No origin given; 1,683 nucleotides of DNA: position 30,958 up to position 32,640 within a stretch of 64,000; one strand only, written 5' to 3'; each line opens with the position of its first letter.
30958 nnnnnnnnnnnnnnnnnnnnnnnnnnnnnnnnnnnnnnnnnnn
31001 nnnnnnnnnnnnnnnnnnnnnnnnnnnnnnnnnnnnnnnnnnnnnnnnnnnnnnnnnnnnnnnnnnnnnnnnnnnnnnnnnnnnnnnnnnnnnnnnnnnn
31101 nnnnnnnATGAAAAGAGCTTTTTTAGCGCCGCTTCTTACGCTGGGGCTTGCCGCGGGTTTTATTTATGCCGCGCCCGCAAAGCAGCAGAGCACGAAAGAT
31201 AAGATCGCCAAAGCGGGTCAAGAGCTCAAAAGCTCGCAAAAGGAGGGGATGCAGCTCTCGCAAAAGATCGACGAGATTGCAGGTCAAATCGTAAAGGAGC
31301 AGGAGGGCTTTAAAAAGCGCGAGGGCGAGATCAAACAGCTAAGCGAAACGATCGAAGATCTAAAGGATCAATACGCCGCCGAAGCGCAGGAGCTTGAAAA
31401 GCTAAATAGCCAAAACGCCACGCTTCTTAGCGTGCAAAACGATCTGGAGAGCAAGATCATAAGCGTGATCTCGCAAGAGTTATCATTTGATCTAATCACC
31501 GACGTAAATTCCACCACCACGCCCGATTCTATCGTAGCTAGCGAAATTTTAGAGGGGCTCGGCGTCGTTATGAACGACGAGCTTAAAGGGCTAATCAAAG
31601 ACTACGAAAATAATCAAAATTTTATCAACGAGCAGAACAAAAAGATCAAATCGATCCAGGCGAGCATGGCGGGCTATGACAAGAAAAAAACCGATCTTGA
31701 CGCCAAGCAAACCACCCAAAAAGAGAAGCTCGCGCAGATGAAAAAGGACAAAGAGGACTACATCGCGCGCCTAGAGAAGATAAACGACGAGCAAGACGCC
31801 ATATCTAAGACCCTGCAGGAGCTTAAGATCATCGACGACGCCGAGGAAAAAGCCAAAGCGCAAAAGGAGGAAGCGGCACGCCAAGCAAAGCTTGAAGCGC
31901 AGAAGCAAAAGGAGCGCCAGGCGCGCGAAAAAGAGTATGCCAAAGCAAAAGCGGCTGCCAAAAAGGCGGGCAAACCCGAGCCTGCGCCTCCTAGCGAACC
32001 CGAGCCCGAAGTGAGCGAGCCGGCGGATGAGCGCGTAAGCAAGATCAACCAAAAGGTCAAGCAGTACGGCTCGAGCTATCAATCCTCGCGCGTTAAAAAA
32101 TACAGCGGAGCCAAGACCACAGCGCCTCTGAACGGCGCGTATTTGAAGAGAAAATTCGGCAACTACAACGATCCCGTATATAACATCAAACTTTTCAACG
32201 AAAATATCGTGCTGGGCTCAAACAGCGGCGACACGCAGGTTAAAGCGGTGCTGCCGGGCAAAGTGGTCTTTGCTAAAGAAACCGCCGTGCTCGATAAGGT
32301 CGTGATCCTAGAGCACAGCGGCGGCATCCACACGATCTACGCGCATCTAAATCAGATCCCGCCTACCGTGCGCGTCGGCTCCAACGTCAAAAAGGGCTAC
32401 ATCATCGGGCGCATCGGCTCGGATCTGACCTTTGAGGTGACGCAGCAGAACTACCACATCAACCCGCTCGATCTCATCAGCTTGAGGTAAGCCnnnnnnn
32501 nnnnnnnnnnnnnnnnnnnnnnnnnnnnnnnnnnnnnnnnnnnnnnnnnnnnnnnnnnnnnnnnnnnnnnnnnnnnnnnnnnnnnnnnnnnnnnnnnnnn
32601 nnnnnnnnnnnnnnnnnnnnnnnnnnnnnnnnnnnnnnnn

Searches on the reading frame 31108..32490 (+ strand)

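Call 48: search_protein_families(library=pfam, proteins=[window:31108-32490:+], max_evalue=0.001)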
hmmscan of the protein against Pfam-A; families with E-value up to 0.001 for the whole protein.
window:31108-32490:+ (460 aa): 3 families
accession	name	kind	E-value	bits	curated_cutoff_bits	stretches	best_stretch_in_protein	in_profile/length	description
PF01551.29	Peptidase_M23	-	1.3e-15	57.8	28.7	1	374-453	12-96/96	Peptidase family M23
PF08614.16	ATG16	-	1.7e-05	25.5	33.7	1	24-106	74-156/200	Autophagy protein 16 (ATG16)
PF15905.10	HMMR_N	-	3.9e-05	23.7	30.1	1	23-118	177-272/330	Hyaluronan mediated motility receptor N-terminal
